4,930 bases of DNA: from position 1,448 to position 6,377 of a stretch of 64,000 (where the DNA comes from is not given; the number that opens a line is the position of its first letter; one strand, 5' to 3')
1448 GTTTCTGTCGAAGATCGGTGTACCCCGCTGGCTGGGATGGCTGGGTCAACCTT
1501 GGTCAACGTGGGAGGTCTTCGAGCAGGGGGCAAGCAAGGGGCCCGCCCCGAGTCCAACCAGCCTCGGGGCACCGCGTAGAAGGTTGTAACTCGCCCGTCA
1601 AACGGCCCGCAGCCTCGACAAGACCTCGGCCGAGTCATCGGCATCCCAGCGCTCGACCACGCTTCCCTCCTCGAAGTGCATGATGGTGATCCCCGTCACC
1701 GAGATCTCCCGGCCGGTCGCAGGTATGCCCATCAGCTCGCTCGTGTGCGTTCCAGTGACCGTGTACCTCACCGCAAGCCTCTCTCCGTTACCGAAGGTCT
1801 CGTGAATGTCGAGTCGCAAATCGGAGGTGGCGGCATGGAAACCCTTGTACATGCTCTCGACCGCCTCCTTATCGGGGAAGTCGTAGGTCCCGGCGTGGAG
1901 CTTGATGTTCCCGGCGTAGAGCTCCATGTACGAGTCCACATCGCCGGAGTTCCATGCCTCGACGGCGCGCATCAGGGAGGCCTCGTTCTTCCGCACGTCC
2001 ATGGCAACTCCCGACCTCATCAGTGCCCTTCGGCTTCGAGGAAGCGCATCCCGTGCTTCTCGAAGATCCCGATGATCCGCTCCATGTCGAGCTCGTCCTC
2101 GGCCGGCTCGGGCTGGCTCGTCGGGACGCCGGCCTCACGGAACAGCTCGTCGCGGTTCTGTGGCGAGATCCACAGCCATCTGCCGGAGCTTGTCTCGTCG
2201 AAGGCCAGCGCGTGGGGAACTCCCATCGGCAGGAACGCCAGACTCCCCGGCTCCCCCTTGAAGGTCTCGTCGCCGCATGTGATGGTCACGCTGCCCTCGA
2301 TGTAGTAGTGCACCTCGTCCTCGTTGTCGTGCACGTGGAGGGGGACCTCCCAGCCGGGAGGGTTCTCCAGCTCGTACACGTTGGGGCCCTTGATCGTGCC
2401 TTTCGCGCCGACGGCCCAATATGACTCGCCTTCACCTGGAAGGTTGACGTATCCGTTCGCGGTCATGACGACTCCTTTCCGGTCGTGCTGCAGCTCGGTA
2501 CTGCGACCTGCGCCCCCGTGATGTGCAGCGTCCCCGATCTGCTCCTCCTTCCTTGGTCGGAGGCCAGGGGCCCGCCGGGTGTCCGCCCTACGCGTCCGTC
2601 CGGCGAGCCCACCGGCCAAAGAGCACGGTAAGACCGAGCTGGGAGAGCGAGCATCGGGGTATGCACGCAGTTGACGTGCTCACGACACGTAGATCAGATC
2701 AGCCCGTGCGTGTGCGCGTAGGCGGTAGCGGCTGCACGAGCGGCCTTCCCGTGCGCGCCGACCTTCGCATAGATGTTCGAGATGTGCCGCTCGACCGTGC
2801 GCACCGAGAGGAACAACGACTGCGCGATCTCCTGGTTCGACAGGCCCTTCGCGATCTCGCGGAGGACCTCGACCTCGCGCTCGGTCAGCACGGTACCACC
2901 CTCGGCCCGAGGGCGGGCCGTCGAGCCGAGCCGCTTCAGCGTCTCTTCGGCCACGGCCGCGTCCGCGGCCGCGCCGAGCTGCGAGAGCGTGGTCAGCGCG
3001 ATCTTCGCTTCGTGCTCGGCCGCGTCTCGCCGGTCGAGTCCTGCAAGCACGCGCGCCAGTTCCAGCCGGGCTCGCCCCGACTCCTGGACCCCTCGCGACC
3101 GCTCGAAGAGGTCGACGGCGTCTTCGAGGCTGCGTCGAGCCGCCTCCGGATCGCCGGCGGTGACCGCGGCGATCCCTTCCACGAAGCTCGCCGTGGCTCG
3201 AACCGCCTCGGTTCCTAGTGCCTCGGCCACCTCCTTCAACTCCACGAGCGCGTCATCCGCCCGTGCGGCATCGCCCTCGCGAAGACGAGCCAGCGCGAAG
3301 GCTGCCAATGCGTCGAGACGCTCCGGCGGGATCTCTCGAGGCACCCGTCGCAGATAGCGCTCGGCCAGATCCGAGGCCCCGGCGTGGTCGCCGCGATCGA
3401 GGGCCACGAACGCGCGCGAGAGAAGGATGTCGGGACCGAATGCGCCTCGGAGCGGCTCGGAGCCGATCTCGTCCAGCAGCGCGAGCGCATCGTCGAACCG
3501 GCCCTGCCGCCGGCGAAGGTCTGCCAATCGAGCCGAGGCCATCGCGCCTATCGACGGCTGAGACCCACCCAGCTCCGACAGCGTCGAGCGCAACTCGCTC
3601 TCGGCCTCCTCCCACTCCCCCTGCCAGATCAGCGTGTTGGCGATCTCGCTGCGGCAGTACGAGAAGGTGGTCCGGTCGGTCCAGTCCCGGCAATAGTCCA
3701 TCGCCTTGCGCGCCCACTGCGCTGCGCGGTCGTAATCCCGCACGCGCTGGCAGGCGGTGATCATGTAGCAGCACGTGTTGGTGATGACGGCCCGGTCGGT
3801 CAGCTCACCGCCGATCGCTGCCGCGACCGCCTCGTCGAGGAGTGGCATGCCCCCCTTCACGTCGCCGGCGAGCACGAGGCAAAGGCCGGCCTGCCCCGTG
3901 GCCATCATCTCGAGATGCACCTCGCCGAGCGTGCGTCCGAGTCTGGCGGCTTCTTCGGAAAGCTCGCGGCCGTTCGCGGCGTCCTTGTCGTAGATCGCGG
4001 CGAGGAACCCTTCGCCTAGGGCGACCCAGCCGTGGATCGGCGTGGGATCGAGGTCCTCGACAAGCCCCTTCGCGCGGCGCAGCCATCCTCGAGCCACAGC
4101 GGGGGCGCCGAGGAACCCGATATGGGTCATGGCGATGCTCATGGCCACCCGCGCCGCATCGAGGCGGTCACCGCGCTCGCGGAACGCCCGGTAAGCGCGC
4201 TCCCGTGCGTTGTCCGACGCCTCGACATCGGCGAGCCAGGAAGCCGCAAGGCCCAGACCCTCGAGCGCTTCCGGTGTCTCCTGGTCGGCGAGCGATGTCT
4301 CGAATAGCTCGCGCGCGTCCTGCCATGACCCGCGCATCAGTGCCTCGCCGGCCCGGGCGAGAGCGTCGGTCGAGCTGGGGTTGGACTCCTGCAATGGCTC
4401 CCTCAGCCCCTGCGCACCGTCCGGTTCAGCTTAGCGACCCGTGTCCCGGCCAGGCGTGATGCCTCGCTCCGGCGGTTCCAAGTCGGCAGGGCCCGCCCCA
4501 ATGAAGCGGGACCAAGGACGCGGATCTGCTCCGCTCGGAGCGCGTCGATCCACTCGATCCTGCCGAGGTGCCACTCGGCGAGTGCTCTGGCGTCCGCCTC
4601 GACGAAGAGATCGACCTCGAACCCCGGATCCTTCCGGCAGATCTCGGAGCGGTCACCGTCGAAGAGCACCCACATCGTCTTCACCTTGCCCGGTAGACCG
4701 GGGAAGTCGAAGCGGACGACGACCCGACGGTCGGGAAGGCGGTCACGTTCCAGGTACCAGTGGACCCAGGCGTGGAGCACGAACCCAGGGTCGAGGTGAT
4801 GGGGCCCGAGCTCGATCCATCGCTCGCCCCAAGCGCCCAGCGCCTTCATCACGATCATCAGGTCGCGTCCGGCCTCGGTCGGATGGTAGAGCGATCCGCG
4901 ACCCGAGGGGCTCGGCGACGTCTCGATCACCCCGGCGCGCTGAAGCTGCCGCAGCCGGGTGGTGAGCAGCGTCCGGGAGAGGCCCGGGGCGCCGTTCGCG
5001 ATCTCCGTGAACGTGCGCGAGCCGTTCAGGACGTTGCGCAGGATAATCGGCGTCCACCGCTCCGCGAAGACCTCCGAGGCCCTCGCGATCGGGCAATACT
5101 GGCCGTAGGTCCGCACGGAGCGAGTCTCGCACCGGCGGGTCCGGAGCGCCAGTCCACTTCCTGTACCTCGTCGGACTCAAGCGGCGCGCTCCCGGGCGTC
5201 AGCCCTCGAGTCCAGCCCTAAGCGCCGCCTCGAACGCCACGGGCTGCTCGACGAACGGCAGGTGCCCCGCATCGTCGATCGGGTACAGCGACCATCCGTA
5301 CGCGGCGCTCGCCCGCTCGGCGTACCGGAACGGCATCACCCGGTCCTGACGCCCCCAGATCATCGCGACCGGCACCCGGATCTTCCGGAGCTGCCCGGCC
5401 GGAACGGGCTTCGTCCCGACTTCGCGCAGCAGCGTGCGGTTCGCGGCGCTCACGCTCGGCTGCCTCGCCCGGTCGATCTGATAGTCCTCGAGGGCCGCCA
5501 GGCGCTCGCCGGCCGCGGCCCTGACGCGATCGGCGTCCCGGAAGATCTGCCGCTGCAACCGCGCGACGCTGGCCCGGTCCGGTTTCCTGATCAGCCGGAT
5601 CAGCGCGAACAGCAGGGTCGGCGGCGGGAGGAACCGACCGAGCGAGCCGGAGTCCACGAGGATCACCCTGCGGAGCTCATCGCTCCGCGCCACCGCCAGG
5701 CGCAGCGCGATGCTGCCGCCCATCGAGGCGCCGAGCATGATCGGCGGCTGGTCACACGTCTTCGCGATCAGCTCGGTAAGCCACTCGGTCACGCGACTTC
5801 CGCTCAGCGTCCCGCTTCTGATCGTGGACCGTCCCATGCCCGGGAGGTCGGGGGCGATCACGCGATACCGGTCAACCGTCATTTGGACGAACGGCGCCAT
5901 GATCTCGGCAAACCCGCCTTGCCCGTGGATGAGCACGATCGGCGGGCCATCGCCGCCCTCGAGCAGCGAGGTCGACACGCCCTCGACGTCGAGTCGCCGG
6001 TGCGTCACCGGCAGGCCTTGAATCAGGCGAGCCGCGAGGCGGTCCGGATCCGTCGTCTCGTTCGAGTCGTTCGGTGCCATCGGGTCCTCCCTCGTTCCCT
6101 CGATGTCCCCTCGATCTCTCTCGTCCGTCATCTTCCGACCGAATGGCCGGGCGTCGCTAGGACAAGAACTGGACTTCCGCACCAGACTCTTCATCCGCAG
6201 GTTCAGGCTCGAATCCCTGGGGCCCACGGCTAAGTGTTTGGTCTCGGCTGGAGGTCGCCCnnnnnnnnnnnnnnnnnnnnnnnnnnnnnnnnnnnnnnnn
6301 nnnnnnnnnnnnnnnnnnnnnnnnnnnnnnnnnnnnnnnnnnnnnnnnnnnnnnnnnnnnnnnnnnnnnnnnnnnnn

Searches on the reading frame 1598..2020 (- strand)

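Call 52: search_protein_families(library=pfam, proteins=[window:1598-2020:-], max_evalue=0.00001)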
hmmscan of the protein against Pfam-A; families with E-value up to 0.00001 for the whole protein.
window:1598-2020:- (140 aa): 2 families
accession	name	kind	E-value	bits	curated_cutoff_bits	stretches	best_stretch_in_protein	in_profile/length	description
PF07366.18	SnoaL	-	1.2e-26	93.5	28.4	1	18-134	6-123/126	SnoaL-like polyketide cyclase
PF12680.13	SnoaL_2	-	6.3e-21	75.3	27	1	18-123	3-101/102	SnoaL-like domain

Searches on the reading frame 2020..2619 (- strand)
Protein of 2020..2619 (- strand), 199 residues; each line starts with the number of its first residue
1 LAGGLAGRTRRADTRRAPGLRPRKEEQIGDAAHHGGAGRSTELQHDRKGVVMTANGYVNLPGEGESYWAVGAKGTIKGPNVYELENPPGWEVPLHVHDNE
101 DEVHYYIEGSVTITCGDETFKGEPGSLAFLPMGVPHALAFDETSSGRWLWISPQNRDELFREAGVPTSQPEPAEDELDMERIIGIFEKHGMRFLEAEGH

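Call 52: search_protein_families(library=pfam, proteins=[window:2020-2619:-], max_evalue=0.00001)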
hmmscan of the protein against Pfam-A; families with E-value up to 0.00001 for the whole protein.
window:2020-2619:- (199 aa): 2 families
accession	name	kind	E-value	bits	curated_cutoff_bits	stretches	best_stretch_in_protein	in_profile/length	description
PF07883.17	Cupin_2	-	3.3e-13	49.6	27.2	1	87-151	6-69/70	Cupin domain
PF02311.25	AraC_binding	-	1.8e-11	44.3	21.1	1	86-172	10-97/135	AraC-like ligand binding domain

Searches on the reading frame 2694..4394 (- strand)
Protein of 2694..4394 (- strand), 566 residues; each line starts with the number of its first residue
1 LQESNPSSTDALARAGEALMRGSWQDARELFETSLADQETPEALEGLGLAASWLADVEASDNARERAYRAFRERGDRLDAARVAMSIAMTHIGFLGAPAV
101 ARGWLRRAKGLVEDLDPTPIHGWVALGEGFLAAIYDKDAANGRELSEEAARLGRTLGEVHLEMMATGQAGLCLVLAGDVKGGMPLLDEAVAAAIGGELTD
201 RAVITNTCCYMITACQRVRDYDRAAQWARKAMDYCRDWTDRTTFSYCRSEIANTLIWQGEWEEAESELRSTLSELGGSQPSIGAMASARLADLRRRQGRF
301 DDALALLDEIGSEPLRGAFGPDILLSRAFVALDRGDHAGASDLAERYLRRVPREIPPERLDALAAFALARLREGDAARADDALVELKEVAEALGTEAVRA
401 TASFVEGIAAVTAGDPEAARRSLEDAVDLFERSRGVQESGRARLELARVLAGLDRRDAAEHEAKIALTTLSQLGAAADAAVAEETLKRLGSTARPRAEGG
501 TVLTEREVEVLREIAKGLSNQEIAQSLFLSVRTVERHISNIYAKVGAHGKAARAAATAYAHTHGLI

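Call 52: search_protein_families(library=pfam, proteins=[window:2694-4394:-], max_evalue=0.00001)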
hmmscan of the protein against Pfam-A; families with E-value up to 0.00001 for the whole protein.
window:2694-4394:- (566 aa): 6 families
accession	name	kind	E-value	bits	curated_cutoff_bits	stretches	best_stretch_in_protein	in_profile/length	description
PF00196.25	GerE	-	2.1e-18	66.1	23.5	1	502-551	2-51/57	Bacterial regulatory proteins, luxR family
PF13424.12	TPR_12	-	1.3e-09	38.5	30.1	0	250-309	8-70/77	Tetratricopeptide repeat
PF17874.7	TPR_MalT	-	4.6e-09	36.4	45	0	324-512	4-192/336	MalT-like TPR region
PF14559.12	TPR_19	-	1.6e-07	32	25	0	411-461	2-46/68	Tetratricopeptide repeat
PF09976.15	TPR_21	-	1.1e-06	29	25.5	0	252-314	83-143/193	Tetratricopeptide repeat-like domain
PF07719.23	TPR_2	-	1.8e-06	28.1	27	0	288-309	5-26/34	Tetratricopeptide repeat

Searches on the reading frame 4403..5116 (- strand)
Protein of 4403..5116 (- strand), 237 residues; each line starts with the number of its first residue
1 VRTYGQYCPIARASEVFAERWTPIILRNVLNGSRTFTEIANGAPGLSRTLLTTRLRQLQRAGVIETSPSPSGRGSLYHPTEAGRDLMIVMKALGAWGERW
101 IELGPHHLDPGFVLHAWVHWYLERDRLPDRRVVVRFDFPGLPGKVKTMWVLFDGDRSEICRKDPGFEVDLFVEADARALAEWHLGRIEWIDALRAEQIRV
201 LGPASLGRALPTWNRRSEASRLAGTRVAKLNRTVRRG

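Call 52: search_protein_families(library=pfam, proteins=[window:4403-5116:-], max_evalue=0.00001)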
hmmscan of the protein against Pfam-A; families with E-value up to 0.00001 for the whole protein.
window:4403-5116:- (237 aa): 1 family
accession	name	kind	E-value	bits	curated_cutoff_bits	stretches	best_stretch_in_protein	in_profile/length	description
PF01638.23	HxlR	-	7e-18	64.7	20.8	1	18-102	3-88/91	HxlR-like helix-turn-helix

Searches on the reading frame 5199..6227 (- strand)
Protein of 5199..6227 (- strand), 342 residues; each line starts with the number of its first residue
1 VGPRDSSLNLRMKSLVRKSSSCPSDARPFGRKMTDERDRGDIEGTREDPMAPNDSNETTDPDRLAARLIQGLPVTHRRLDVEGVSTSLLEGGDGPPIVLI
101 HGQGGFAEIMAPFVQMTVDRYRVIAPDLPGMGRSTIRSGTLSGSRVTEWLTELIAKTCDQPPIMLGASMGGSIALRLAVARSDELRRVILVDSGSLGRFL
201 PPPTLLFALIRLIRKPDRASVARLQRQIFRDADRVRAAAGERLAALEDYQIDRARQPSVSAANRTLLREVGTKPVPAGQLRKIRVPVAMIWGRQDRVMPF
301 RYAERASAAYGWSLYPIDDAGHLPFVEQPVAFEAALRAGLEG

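Call 52: search_protein_families(library=pfam, proteins=[window:5199-6227:-], max_evalue=0.00001)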
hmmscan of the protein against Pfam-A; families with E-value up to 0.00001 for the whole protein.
window:5199-6227:- (342 aa): 3 families
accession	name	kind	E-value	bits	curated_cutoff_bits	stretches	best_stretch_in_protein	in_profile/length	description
PF12697.13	Abhydrolase_6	-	4.7e-26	93.2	26.3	1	97-334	1-216/217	Alpha/beta hydrolase family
PF00561.26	Abhydrolase_1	-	4e-20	73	25.8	1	95-328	1-244/245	alpha/beta hydrolase fold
PF12146.15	Hydrolase_4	-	1.6e-10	41.2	27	1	97-307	7-214/239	Serine aminopeptidase, S33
